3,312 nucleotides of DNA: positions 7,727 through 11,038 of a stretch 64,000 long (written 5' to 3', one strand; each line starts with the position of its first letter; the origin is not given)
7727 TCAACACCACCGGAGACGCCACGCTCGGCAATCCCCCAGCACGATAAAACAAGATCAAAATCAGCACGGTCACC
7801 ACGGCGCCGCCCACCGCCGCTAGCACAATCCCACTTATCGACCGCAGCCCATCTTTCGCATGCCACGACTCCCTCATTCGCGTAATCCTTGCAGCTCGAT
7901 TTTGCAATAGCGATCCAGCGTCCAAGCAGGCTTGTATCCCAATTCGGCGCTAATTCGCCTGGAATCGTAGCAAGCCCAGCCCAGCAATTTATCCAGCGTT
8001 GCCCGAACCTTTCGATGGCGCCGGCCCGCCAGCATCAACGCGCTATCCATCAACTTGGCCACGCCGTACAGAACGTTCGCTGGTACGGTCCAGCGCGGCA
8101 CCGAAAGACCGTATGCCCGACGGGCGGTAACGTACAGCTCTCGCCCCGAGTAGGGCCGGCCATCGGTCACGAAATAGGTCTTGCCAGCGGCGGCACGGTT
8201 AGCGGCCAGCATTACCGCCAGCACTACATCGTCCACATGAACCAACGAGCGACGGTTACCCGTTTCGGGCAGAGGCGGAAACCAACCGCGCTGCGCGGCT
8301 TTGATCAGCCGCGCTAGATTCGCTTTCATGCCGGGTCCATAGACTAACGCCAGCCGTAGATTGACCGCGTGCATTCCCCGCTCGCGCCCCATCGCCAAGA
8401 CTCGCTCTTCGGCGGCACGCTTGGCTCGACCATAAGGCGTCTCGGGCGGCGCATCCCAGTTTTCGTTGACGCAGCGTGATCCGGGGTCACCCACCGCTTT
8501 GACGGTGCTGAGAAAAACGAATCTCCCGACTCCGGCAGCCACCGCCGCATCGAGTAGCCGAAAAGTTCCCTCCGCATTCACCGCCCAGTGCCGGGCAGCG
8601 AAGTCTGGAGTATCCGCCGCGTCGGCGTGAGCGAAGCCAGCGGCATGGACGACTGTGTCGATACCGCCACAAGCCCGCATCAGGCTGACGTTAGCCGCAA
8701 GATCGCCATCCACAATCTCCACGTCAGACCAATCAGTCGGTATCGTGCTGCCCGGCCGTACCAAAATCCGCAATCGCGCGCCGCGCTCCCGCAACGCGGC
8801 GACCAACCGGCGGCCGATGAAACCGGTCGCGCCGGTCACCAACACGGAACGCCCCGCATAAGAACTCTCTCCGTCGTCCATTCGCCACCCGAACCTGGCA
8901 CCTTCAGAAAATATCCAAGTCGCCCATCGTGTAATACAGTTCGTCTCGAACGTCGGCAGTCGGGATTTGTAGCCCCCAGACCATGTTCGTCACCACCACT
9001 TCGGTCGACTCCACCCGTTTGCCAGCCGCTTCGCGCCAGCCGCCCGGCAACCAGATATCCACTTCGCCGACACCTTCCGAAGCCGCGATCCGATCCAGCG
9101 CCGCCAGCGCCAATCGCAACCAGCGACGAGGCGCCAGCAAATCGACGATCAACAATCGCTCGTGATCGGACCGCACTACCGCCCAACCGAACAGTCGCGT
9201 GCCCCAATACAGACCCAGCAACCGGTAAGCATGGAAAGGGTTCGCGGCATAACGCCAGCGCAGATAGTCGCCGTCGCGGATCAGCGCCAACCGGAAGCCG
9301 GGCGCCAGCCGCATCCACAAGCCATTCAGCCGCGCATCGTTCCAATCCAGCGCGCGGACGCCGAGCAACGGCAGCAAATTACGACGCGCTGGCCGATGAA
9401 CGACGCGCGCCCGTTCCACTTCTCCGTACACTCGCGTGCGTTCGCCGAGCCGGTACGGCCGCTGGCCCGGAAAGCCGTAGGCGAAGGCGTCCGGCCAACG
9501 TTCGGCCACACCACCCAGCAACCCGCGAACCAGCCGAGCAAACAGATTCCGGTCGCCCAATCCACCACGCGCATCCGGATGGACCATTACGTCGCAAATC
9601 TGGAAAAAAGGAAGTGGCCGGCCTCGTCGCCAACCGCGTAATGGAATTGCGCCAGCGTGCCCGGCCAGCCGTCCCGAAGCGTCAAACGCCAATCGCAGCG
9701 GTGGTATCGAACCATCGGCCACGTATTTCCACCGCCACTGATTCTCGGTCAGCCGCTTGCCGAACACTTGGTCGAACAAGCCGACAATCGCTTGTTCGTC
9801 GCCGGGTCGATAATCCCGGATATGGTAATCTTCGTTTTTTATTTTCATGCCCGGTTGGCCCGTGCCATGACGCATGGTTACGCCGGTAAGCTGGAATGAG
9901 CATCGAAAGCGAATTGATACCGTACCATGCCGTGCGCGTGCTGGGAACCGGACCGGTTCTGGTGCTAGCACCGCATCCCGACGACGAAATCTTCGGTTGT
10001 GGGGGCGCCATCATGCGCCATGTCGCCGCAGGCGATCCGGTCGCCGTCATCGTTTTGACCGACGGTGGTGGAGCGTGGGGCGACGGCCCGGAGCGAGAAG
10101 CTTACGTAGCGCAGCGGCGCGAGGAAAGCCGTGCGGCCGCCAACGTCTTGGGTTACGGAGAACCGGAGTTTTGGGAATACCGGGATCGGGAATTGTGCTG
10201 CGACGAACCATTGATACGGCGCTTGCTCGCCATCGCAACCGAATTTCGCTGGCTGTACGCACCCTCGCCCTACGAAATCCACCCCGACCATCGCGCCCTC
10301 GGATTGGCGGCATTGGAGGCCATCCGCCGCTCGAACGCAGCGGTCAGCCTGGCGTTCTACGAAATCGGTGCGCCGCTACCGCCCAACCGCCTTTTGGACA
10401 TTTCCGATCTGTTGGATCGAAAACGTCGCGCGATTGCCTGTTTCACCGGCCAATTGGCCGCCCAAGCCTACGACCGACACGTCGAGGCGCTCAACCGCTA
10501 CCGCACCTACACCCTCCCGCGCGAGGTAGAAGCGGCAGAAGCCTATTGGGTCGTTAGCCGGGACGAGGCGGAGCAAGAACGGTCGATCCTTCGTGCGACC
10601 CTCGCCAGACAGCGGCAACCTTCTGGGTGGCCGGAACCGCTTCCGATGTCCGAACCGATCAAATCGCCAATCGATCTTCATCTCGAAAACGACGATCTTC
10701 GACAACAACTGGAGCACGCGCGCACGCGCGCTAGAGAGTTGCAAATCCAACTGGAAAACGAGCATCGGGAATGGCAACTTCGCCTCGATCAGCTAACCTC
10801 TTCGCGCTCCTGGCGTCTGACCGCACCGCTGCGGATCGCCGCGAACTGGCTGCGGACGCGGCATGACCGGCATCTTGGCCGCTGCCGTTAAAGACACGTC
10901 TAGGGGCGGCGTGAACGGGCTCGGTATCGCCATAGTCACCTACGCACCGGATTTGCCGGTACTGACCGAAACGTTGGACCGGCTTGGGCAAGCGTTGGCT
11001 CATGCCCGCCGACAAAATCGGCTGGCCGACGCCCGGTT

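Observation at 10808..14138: Three different sugar-modifying enzymes share a C-terminal coiled coil ending in SWR[LI]TxP[LV]R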

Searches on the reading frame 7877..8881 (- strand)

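Call 5: search_protein_families(library=pfam, proteins=[window:7877-8881:-], max_evalue=0.01)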
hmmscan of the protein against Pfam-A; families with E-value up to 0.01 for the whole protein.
window:7877-8881:- (335 aa): 11 families
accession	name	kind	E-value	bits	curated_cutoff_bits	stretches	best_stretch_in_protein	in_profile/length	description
PF01370.27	Epimerase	-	1.1e-43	149.8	20.9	1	13-235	1-236/240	NAD dependent epimerase/dehydratase family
PF01073.25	3Beta_HSD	-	5.1e-29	101.6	22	1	14-263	1-274/280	3-beta hydroxysteroid dehydrogenase/isomerase family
PF16363.11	GDP_Man_Dehyd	-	6.1e-26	92.1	27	1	14-327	1-330/332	GDP-mannose 4,6 dehydratase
PF13460.12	NAD_binding_10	-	1.2e-17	64.9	27.2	1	17-161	1-131/184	NAD(P)H-binding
PF04321.23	RmlD_sub_bind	-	3.5e-13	49.7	27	1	12-196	2-167/287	RmlD substrate binding domain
PF05368.20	NmrA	-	9.1e-11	42.3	27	1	12-131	4-112/298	NmrA-like family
PF02719.21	Polysacc_synt_2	-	2.9e-10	40.2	20.2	1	13-131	1-133/293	Polysaccharide biosynthesis protein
PF07993.18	NAD_binding_4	-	1.6e-09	37.7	20.1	1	66-220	81-255/258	Male sterility protein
PF00106.31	adh_short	-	0.00087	19.3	26.6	1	12-127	2-137/195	short chain dehydrogenase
PF13561.12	adh_short_C2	-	0.0017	18.4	27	1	67-129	65-133/236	Enoyl-(Acyl carrier protein) reductase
PF08659.16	KR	-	0.0026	18.2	22.6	0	13-127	3-137/180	KR domain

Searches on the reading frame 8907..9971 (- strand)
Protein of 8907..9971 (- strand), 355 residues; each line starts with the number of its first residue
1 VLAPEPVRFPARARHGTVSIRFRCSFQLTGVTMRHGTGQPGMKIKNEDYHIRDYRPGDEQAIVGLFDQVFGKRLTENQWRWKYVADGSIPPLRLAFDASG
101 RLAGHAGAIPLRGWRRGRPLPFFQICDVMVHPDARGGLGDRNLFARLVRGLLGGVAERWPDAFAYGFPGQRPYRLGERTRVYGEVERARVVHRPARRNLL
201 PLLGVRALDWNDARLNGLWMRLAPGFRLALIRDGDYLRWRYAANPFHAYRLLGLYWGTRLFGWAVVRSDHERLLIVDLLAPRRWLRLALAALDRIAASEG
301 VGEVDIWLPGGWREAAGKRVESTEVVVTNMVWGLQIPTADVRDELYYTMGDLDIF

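Call 5: search_protein_families(library=pfam, proteins=[window:8907-9971:-], max_evalue=0.01)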
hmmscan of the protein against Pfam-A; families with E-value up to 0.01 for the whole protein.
window:8907-9971:- (355 aa): 1 family
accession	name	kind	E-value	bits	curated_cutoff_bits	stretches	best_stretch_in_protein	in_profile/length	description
PF13527.13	Acetyltransf_9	-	5.6e-11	43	25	1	50-172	1-117/127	Acetyltransferase (GNAT) domain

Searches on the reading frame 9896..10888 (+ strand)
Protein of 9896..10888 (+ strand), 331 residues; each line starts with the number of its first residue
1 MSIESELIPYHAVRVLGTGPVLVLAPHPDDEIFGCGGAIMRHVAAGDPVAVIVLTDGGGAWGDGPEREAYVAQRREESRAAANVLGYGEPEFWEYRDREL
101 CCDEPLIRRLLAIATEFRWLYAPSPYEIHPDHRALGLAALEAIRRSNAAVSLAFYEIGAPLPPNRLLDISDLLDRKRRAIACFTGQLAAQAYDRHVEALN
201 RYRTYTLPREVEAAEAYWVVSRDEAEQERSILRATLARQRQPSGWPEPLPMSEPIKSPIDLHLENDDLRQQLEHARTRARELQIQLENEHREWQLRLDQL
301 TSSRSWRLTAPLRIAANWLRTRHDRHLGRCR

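Call 5: search_protein_families(library=pfam, proteins=[window:9896-10888:+], max_evalue=0.01)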
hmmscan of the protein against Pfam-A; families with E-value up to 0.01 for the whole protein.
window:9896-10888:+ (331 aa): 1 family
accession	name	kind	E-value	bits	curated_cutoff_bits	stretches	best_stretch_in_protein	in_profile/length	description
PF02585.22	PIG-L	-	3.1e-25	89.6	28.2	1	22-143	1-129/129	GlcNAc-PI de-N-acetylase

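Call 7: search_protein_families(library=ncbifam, proteins=[window:9896-10888:+], max_evalue=1)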
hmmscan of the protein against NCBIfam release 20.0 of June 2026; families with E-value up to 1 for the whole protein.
window:9896-10888:+ (331 aa): 6 families
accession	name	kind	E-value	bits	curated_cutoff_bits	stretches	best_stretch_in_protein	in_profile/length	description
TIGR04001.1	thiol_BshB1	equivalog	1.7e-18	67.1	182.5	1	21-199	4-190/226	bacillithiol biosynthesis deacetylase BshB1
TIGR04000.1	thiol_BshB2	equivalog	4.7e-16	59.1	195.25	1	21-190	3-188/217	bacillithiol biosynthesis deacetylase BshB2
NF002557.0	PRK02122.1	subfamily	7.2e-05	21.1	384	1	21-63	373-415/653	glucosamine-6-phosphate deaminase-like protein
TIGR03446.1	mycothiol_Mca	equivalog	0.0041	16.7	277.15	1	23-100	5-87/283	mycothiol conjugate amidase Mca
TIGR03445.1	mycothiol_MshB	equivalog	0.0084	16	224.35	1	24-57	3-36/284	N-acetyl-1-D-myo-inositol-2-amino-2-deoxy-alpha-D-glucopyranoside deacetylase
NF003409.0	PRK04778.1-3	equivalog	0.2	10.4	562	1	264-307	310-353/570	septation ring formation regulator EzrA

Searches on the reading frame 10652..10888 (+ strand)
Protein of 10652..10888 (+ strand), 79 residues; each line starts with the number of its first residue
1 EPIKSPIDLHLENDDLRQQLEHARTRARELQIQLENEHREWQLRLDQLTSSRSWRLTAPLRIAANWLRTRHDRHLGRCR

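Call 7: search_protein_families(library=ncbifam, proteins=[window:10652-10888:+], max_evalue=1)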
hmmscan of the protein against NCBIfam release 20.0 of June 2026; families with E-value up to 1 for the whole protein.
window:10652-10888:+ (79 aa): 2 families
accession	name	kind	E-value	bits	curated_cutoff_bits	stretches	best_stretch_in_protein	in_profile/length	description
NF003409.0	PRK04778.1-3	equivalog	0.022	13.5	562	1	12-55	310-353/570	septation ring formation regulator EzrA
TIGR00219.1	mreC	equivalog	0.26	10.4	92.75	1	7-57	69-119/283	rod shape-determining protein MreC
